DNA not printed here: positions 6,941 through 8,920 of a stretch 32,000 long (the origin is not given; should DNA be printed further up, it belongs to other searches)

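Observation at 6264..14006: Hydrogenase-shaped six-gene membrane complex whose catalytic subunit has lost every Ni-Fe ligand (Ehr-type)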

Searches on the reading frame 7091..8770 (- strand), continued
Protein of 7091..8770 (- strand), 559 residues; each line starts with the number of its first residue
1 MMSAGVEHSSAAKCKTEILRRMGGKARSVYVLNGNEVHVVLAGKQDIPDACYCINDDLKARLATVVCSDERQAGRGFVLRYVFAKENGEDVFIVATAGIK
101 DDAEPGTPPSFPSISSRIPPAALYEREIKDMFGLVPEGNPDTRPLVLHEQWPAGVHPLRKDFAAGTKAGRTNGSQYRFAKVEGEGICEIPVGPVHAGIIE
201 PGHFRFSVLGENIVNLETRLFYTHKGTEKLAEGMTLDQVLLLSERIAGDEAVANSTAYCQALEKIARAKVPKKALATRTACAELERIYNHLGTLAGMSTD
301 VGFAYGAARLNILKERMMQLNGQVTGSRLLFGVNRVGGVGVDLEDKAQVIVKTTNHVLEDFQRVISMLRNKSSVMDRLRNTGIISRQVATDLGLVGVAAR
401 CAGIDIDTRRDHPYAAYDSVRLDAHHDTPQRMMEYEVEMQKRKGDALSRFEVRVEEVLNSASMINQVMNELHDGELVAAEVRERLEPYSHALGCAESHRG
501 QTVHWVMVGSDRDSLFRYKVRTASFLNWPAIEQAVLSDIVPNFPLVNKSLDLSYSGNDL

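Call 38: search_protein_families(library=pfam, max_evalue=0.001, proteins=[L013:3854-4492:-, L023:4434-4775:-, L075:11529-11996:+, L040:34-2676:+, L052:2448-4442:+, L054:2939-3847:+, L045:4103-4657:+, L056:12615-13955:+, L080:11567-13726:+, L036:5459-7858:-])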
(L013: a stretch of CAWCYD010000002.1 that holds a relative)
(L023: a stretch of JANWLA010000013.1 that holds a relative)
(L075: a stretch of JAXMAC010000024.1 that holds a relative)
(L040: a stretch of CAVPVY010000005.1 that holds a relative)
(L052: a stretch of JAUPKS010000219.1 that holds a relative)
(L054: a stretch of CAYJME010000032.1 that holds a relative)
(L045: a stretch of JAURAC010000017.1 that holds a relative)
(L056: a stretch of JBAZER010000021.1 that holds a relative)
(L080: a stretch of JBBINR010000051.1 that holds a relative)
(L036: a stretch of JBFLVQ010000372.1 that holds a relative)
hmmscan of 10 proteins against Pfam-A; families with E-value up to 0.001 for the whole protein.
L013:3854-4492:- (213 aa): 0 families

L023:4434-4775:- (114 aa): 0 families

L075:11529-11996:+ (156 aa): 1 family
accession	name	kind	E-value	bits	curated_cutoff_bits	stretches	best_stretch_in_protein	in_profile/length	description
PF13366.12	PDDEXK_3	-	1.1e-38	132.7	22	1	33-148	2-117/117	PD-(D/E)XK nuclease superfamily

L040:34-2676:+ (881 aa): 1 family
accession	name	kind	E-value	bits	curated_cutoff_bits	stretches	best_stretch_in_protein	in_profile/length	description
PF10070.14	DabA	-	9.8e-197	656.2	25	1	9-825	1-746/747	Probable inorganic carbon transporter subunit DabA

L052:2448-4442:+ (665 aa): 1 family
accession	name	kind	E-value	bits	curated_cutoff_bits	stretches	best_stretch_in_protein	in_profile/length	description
PF00361.26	Proton_antipo_M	-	1.5e-20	74.1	21.5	1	138-363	1-224/294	NADH:quinone oxidoreductase/Mrp antiporter, TM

L054:2939-3847:+ (303 aa): 1 family
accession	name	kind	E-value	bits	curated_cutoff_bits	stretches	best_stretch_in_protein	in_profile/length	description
PF09924.15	LPG_synthase_C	-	5.7e-32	111.4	27.5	1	24-300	9-298/298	Phosphatidylglycerol lysyltransferase, C-terminal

L045:4103-4657:+ (185 aa): 6 families
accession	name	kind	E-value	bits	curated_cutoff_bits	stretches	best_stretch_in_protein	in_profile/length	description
PF00583.31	Acetyltransf_1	-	3.6e-17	63.1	20.7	1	35-150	26-116/116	Acetyltransferase (GNAT) family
PF13673.13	Acetyltransf_10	-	6.5e-13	49.2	23.6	1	92-171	52-126/128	Acetyltransferase (GNAT) domain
PF13508.13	Acetyltransf_7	-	2.5e-11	44.2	27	1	44-152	5-84/84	Acetyltransferase (GNAT) domain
PF08445.16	FR47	-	9.6e-07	29.1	22.1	1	93-153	21-80/86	FR47-like protein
PF13420.13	Acetyltransf_4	-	2.5e-05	24.8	24.3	1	101-162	83-146/155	Acetyltransferase (GNAT) domain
PF13302.13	Acetyltransf_3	-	0.001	20.2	25.4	0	98-150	84-137/138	Acetyltransferase (GNAT) domain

L056:12615-13955:+ (447 aa): 2 families
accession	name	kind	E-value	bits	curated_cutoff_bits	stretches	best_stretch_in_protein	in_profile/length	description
PF04055.27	Radical_SAM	-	1.7e-26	93.8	29.5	1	75-244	1-162/166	Radical SAM superfamily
PF06969.22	HemN_C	-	6.2e-10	39.4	24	1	371-432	1-67/67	HemN C-terminal domain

L080:11567-13726:+ (720 aa): 3 families
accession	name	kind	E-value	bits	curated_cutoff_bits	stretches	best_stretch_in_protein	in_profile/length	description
PF00916.26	Sulfate_transp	-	5.7e-70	236.4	23.2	2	171-391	166-380/380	Sulfate permease family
PF00359.27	PTS_EIIA_2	-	1.2e-29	103.5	27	1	566-708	2-143/144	Phosphoenolpyruvate-dependent sugar phosphotransferase system, EIIA 2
PF01740.26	STAS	-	3e-17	62.8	22.6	1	447-546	7-106/106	STAS domain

L036:5459-7858:- (800 aa): 8 families
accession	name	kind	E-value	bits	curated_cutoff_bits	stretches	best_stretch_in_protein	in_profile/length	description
PF00072.30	Response_reg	-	4.2e-53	178.7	30.2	2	22-134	1-110/111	Response regulator receiver domain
PF02518.31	HATPase_c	-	6.7e-31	107.4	26.4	1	526-637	1-109/111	Histidine kinase-, DNA gyrase B-, and HSP90-like ATPase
PF00512.31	HisKA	-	7.4e-17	61.6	26.9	1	414-477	1-63/66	His Kinase A (phospho-acceptor) domain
PF08448.16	PAS_4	-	5e-13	49.7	23.1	1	169-273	1-110/110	PAS fold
PF13188.13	PAS_8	-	1.9e-06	28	21.8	0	285-313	3-30/65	PAS domain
PF23198.2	PDE8A_N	-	2.1e-05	24.9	29.6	0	18-107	8-99/147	PDE8A-like, N-terminal domain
PF00989.32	PAS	-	0.00012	22.4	22.6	0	164-235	2-70/113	PAS fold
PF06490.17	FleQ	-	0.00029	21.6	22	0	22-104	2-80/108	Flagellar regulatory protein FleQ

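Call 39: search_protein_families(library=pfam, max_evalue=0.001, proteins=[L033:10920-12761:+, L010:1374-3218:-, L029:15589-16545:-, L023:3615-4343:-, L027:2705-3460:-, L018:2982-3467:+, L042:1156-2484:+, L046:14148-16943:+, L059:12719-15409:+, L063:290-1567:-])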
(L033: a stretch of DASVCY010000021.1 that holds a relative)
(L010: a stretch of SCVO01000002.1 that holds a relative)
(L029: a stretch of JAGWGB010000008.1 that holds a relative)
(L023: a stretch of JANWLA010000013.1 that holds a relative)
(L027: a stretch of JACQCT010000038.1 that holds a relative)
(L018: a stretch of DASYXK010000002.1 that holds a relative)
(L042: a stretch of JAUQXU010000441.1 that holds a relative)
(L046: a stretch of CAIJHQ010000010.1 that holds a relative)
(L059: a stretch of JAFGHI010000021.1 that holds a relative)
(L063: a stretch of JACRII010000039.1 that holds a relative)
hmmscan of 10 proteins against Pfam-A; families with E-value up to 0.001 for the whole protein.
L033:10920-12761:+ (614 aa): 5 families
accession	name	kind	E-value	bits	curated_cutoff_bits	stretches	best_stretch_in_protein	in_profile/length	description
PF02518.31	HATPase_c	-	3.5e-30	105.1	26.4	1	497-600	2-109/111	Histidine kinase-, DNA gyrase B-, and HSP90-like ATPase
PF00512.31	HisKA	-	1.3e-15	57.6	26.9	1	382-448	2-66/66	His Kinase A (phospho-acceptor) domain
PF02743.24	dCache_1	-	1.7e-11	44.6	45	1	53-196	14-150/240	Cache domain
PF22309.2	HK-GC-Chemotax_sensor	-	1.1e-08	35.6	27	1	117-196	43-120/122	HK/GC/Chemotaxis protein-like, sensor domain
PF13581.12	HATPase_c_2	-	4.3e-05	24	27.4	1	508-575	39-110/127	Histidine kinase-like ATPase domain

L010:1374-3218:- (615 aa): 4 families
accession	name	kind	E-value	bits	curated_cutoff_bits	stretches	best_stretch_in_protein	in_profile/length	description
PF00106.31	adh_short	-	1.9e-36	125.8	26.6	1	30-226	1-185/195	short chain dehydrogenase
PF13561.12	adh_short_C2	-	2.5e-33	116.1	27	1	39-226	6-179/236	Enoyl-(Acyl carrier protein) reductase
PF08659.16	KR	-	6e-12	46.3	22.6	1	32-149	3-116/180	KR domain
PF01370.27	Epimerase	-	0.00093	19.1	20.9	0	32-238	1-191/240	NAD dependent epimerase/dehydratase family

L029:15589-16545:- (319 aa): 2 families
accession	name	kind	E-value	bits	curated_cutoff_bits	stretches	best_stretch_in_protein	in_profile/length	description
PF00382.24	TFIIB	-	1.2e-28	99.4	23.6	2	217-303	4-90/92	Transcription factor TFIIB repeat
PF08271.17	Zn_Ribbon_TF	-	8.7e-07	28.8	29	1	10-48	3-42/43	TFIIB zinc-binding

L023:3615-4343:- (243 aa): 2 families
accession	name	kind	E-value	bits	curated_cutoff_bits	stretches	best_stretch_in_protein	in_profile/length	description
PF12900.13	Pyridox_ox_2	-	2.5e-15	57.1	27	1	12-160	2-139/140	Pyridoxamine 5'-phosphate oxidase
PF01243.27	PNPOx_N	-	1e-08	36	28.1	1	12-139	2-98/120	Pyridoxamine 5'-phosphate oxidase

L027:2705-3460:- (252 aa): 2 families
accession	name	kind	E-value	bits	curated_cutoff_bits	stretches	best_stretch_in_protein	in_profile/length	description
PF00127.26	Copper-bind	-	5.8e-07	30.3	21.2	1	176-251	14-98/99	Copper binding proteins, plastocyanin/azurin family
PF13473.12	Cupredoxin_1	-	0.00011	22.6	27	1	174-250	30-103/104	Cupredoxin-like domain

L018:2982-3467:+ (162 aa): 1 family
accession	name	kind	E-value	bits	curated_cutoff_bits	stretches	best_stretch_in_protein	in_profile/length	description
PF01243.27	PNPOx_N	-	3.1e-10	40.9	28.1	1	4-132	1-117/120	Pyridoxamine 5'-phosphate oxidase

L042:1156-2484:+ (443 aa): 3 families
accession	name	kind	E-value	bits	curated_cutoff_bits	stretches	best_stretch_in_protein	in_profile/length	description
PF03600.22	CitMHS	-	2.8e-86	290.1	31.9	1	14-382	1-336/336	Citrate transporter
PF02040.21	ArsB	-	2.3e-24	87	22.2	1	8-437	4-423/423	Arsenical pump membrane protein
PF06450.18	NhaB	-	1.6e-05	24.4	27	1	144-434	211-495/515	Bacterial Na+/H+ antiporter B (NhaB)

L046:14148-16943:+ (932 aa): 7 families
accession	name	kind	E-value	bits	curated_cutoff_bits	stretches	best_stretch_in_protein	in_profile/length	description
PF00005.33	ABC_tran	-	3.9e-62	209.3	25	2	300-443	2-137/137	ABC transporter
PF12698.13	ABC2_membrane_3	-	1.7e-36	126.5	31.6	1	583-924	9-346/347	ABC-2 family transporter protein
PF13304.12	AAA_21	-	7.4e-18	66.1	27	2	413-473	236-298/304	AAA domain, putative AbiEii toxin, Type IV TA system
PF01061.29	ABC2_membrane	-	1.4e-14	54.6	26.9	1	745-892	58-206/211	ABC-2 type transporter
PF12679.13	ABC2_membrane_2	-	1.8e-09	37.7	27.2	1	695-874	44-211/283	ABC-2 family transporter protein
PF13401.12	AAA_22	-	5.2e-05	24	27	0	316-469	12-119/130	AAA domain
PF13555.12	AAA_29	-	9.8e-05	22.5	27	0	44-64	22-42/61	P-loop containing region of AAA domain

L059:12719-15409:+ (897 aa): 7 families
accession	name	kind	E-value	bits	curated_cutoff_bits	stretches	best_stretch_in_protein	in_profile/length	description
PF00122.25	E1-E2_ATPase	-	8.6e-53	179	28.1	1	119-309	4-181/181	E1-E2 ATPase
PF00689.26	Cation_ATPase_C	-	4e-45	154.2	27.3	1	714-886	1-175/175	Cation transporting ATPase, C-terminus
PF00690.31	Cation_ATPase_N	-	3e-21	75.3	20.4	1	9-76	1-68/69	Cation transporter/ATPase, N-terminus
PF13246.12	Cation_ATPase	-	7.4e-21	74.4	21.7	1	390-474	2-88/91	Cation transport ATPase (P-type)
PF00702.32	Hydrolase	-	1.2e-19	71.9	26.4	1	327-644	3-191/191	haloacid dehalogenase-like hydrolase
PF08282.18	Hydrolase_3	-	3.6e-07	30.6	20.9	1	616-677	195-255/255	haloacid dehalogenase-like hydrolase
PF12710.13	HAD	-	5.9e-05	24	27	1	500-641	52-189/189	haloacid dehalogenase-like hydrolase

L063:290-1567:- (426 aa): 1 family
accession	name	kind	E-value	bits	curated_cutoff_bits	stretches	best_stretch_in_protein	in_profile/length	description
PF00162.24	PGK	-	3.2e-157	523.8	27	1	34-412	1-378/379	Phosphoglycerate kinase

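Call 44: search_protein_families(library=pfam, alignment_id=A1, max_evalue=0.00001)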
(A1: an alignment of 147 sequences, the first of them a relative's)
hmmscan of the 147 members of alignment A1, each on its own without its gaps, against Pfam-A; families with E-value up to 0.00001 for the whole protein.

A. member 1, L001:412-762:+ (117 aa): 0 families

B. families by the number of members that match (of 147 scanned): 158 families (the first 25 are shown)
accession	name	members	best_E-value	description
PF01243.27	PNPOx_N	5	8.5e-17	Pyridoxamine 5'-phosphate oxidase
PF00382.24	TFIIB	3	1.1e-32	Transcription factor TFIIB repeat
PF02518.31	HATPase_c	3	3.5e-30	Histidine kinase-, DNA gyrase B-, and HSP90-like ATPase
PF12900.13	Pyridox_ox_2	3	4.5e-23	Pyridoxamine 5'-phosphate oxidase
PF00512.31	HisKA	3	1.3e-15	His Kinase A (phospho-acceptor) domain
PF01436.27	NHL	2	9.5e-61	NHL repeat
PF00106.31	adh_short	2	8.7e-52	short chain dehydrogenase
PF00561.26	Abhydrolase_1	2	2.5e-45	alpha/beta hydrolase fold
PF13561.12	adh_short_C2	2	1.1e-40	Enoyl-(Acyl carrier protein) reductase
PF17170.10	DUF5128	2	3.8e-27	6-bladed beta-propeller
PF12697.13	Abhydrolase_6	2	5.5e-24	Alpha/beta hydrolase family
PF00072.30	Response_reg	2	2.3e-20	Response regulator receiver domain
PF20364.3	DUF6659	2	5.5e-19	Family of unknown function (DUF6659)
PF12146.15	Hydrolase_4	2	2e-17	Serine aminopeptidase, S33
PF08659.16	KR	2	6e-12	KR domain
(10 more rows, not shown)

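Call 45: search_protein_families(library=pfam, alignment_id=A2, max_evalue=0.00001)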
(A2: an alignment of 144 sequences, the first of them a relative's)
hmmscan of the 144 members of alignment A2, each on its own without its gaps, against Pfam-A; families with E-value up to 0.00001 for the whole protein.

A. member 1, L035:5668-6003:+ (112 aa): 2 families
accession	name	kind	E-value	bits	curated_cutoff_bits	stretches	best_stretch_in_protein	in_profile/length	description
PF00037.32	Fer4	-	9.4e-11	41.5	21.1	0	73-89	8-24/24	4Fe-4S binding domain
PF12838.12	Fer4_7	-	1.5e-08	35.4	27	0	73-93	2-22/52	4Fe-4S dicluster domain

B. families by the number of members that match (of 144 scanned): 179 families (the first 25 are shown)
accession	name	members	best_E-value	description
PF00583.31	Acetyltransf_1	6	3.6e-17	Acetyltransferase (GNAT) family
PF13673.13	Acetyltransf_10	6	4e-13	Acetyltransferase (GNAT) domain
PF13508.13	Acetyltransf_7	6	1.3e-11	Acetyltransferase (GNAT) domain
PF09924.15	LPG_synthase_C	5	5.3e-39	Phosphatidylglycerol lysyltransferase, C-terminal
PF04055.27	Radical_SAM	5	1.2e-28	Radical SAM superfamily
PF03600.22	CitMHS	4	2.8e-86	Citrate transporter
PF02518.31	HATPase_c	4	3.7e-27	Histidine kinase-, DNA gyrase B-, and HSP90-like ATPase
PF02040.21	ArsB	4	2.3e-24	Arsenical pump membrane protein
PF08445.16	FR47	4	1.4e-08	FR47-like protein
PF02800.25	Gp_dh_C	3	4.3e-70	Glyceraldehyde 3-phosphate dehydrogenase, C-terminal domain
PF00582.32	Usp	3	1.2e-59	Universal stress protein family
PF00005.33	ABC_tran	3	3.7e-48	ABC transporter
PF00044.30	Gp_dh_N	3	8.5e-42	Glyceraldehyde 3-phosphate dehydrogenase, NAD binding domain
PF02915.23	Rubrerythrin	3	1.3e-26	Rubrerythrin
PF01243.27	PNPOx_N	3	5.7e-20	Pyridoxamine 5'-phosphate oxidase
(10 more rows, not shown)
